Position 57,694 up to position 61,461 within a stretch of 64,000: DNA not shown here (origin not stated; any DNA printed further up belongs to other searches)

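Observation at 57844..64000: Family of giant secreted proteins with 250-560-residue Thr-Ala-Pro tracts (mucin- or AFGP-like) beside a glycan factory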

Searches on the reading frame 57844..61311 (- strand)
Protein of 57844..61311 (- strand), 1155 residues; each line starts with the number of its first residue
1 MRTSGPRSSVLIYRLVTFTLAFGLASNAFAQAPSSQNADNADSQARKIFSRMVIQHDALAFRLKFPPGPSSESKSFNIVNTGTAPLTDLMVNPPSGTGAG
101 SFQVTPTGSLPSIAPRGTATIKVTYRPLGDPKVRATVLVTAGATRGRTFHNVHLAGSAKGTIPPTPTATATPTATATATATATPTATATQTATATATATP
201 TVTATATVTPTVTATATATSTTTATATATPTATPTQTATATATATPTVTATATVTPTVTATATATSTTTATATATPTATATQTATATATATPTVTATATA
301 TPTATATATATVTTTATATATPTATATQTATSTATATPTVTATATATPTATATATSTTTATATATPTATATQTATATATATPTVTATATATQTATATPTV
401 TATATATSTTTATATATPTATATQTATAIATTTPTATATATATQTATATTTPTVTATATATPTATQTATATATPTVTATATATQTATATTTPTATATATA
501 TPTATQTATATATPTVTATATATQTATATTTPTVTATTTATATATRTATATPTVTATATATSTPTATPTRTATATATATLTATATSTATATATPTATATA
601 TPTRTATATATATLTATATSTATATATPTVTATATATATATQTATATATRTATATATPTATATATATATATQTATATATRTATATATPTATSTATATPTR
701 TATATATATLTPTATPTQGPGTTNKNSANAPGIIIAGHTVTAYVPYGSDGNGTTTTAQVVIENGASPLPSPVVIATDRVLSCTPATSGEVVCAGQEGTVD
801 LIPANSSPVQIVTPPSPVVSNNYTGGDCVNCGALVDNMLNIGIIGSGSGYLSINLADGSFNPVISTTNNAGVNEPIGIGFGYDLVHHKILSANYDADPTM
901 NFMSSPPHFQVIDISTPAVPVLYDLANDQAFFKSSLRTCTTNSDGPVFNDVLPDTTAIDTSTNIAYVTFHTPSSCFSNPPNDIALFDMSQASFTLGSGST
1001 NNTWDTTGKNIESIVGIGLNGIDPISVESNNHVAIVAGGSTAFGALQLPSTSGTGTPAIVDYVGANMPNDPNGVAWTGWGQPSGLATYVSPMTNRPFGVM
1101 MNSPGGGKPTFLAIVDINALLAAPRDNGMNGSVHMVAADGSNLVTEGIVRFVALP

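Call 4: search_protein_families(library=pfam, proteins=[window:57844-61311:-], max_evalue=0.1)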
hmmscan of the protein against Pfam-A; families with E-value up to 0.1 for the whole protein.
window:57844-61311:- (1155 aa): 0 families

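Call 5: search_protein_families(library=ncbifam, proteins=[window:57844-61311:-], max_evalue=0.1)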
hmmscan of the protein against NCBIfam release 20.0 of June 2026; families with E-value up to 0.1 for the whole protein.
window:57844-61311:- (1155 aa): 0 families

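Call 64: predict_structure(alignment_id=A3)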
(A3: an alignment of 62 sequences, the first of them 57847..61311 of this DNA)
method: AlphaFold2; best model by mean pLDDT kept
length: 1155 residues; sequences in the alignment: 62
mean_pLDDT: 60.0   pTM: 0.54
mean pLDDT of the five models: 60.0, 59.0, 58.7, 58.3, 58.1
residues with pLDDT >= 90: 372; 70-90: 164; 50-70: 35; < 50: 584
segments of 3 or more residues with pLDDT < 50: 1-9, 18-43, 166-209, 211-255, 257-627, 629-714
pLDDT, mean of each block of 10 residues (from residue 1): 38 49 42 43 68 97 87 97 95 88 86 95 89 95 95 95 53 33 34 33 34 29 32 33 32 32 26 29 25 28 29 28 29 29 29 26 28 26 27 30 28 29 27 29 25 33 29 30 25 29 28 30 26 28 29 31 35 32 30 33 34 31 34 33 32 33 30 32 35 37 35 54 85 96 90 90 93 89 94 88 75 74 77 94 93 90 91 90 96 87 88 95 95 85 83 95 96 87 97 93 97 92 94 93 96 94 96 91 90 97 89 98 85 79 92 94
secondary structure, 60 per line:
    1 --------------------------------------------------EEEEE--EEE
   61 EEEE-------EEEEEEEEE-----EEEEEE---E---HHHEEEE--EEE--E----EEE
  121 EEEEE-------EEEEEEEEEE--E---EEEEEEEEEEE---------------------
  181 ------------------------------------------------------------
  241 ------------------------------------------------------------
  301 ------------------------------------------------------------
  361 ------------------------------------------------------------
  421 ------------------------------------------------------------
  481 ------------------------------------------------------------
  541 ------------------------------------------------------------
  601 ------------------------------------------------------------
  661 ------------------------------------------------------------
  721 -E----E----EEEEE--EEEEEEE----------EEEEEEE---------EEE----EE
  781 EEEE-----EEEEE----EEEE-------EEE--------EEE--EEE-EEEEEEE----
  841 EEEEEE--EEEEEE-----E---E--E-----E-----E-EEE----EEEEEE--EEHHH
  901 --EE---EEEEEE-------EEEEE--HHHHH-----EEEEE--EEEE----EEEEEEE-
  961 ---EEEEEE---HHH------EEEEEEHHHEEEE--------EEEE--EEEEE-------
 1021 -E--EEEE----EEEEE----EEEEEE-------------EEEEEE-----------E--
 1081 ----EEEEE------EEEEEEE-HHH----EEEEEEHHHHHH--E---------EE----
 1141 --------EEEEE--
elements in order (helices of 4 or more, strands of 3 or more residues): E51-55 E58-64 E72-80 E86-91 E102-105 E108-110 E118-125 E133-142 E149-159 E732-736 E739-745 E756-762 E772-774 E779-784 E790-794 E799-802 E810-812 E821-823 E826-828 E830-836 E841-846 E849-854 E881-883 E888-893 E908-913 E921-925 H928-932 E938-942 E945-948 E953-959 E964-969 E982-987 E991-994 E1003-1006 E1009-1013 E1025-1028 E1033-1037 E1042-1047 E1061-1066 E1085-1089 E1096-1102 E1111-1116 H1117-1122 E1149-1153
